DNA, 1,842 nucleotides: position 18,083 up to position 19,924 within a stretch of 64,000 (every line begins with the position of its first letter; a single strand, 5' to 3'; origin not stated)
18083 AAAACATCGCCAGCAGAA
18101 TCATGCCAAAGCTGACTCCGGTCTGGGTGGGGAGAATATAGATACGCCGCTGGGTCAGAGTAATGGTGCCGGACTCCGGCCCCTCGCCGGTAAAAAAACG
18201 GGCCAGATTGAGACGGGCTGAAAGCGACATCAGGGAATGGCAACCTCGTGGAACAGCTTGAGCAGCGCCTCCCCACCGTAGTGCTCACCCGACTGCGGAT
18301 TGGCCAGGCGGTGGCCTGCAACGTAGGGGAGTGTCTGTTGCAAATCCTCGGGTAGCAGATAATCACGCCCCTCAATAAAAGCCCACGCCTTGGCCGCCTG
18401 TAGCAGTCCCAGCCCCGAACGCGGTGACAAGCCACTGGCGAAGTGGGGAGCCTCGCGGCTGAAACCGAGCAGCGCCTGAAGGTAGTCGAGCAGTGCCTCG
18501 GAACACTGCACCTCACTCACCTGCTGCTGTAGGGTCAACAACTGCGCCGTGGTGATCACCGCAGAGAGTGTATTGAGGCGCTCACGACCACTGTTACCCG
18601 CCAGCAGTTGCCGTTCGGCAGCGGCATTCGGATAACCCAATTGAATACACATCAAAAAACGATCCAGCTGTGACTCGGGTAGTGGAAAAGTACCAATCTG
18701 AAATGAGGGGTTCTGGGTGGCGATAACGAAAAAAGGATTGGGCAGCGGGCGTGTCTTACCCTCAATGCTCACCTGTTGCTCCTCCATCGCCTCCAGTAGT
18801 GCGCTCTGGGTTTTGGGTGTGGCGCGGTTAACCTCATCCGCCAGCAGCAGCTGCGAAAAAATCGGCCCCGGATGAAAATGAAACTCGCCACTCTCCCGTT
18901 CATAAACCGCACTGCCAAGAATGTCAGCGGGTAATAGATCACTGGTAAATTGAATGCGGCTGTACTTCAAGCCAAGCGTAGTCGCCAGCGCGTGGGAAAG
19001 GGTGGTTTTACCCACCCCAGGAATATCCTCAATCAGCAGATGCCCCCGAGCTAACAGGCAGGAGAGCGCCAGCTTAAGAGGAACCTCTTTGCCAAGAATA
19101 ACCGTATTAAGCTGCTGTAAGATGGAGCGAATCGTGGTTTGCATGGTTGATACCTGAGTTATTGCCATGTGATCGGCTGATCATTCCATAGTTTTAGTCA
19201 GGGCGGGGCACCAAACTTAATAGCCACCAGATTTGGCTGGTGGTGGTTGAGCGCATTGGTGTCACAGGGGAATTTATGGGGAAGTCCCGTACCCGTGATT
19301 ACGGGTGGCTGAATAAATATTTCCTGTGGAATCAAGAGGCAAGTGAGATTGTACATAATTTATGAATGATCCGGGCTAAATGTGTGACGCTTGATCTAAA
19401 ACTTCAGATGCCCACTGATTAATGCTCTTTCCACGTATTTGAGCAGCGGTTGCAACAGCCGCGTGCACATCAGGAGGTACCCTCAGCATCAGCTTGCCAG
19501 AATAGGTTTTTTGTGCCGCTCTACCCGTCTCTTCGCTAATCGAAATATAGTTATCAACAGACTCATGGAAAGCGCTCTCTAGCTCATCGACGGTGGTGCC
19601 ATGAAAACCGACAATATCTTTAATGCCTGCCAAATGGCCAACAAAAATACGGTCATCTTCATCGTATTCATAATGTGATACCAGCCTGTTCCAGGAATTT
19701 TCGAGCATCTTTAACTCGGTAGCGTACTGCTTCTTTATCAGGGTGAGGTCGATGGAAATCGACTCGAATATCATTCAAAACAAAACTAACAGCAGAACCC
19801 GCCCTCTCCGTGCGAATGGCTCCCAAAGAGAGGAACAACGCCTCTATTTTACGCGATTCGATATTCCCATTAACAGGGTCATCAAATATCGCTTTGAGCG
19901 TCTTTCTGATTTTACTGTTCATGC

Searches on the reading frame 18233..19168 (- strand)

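Call 77: search_protein_families(library=pfam, proteins=[window:18233-19168:-])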
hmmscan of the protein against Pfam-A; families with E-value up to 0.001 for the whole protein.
window:18233-19168:- (312 aa): 7 families
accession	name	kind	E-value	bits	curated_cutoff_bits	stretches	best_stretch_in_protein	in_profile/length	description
PF07726.17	AAA_3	-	4.4e-61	205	27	1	43-173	1-131/131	ATPase family associated with various cellular activities (AAA)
PF17863.7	AAA_lid_2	-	1.4e-16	60.4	22.7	1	237-291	3-57/74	AAA lid domain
PF07728.20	AAA_5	-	4.8e-12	46.5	22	1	50-164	8-132/139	AAA domain (dynein-related subfamily)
PF20030.5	bpMoxR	-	2.9e-07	30.2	27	1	12-214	2-204/205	MoxR domain in the MoxR-vWA-beta-propeller ternary systems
PF00004.35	AAA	-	1.1e-05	26.3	21.2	1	50-154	7-110/131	ATPase family associated with various cellular activities (AAA)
PF00493.29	MCM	-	2.1e-05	24.2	23.3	1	43-155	59-174/224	MCM P-loop domain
PF05496.18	RuvB_N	-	5.8e-05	23.3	27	0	40-69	32-61/159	Holliday junction DNA helicase RuvB P-loop domain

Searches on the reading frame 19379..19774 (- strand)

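Call 77: search_protein_families(library=pfam, proteins=[window:19379-19774:-])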
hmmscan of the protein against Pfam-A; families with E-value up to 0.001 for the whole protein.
window:19379-19774:- (132 aa): 1 family
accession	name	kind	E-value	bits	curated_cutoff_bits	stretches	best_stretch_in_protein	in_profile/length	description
PF05534.18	HicB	-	5.3e-16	58.7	21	1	76-126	1-51/51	HicB family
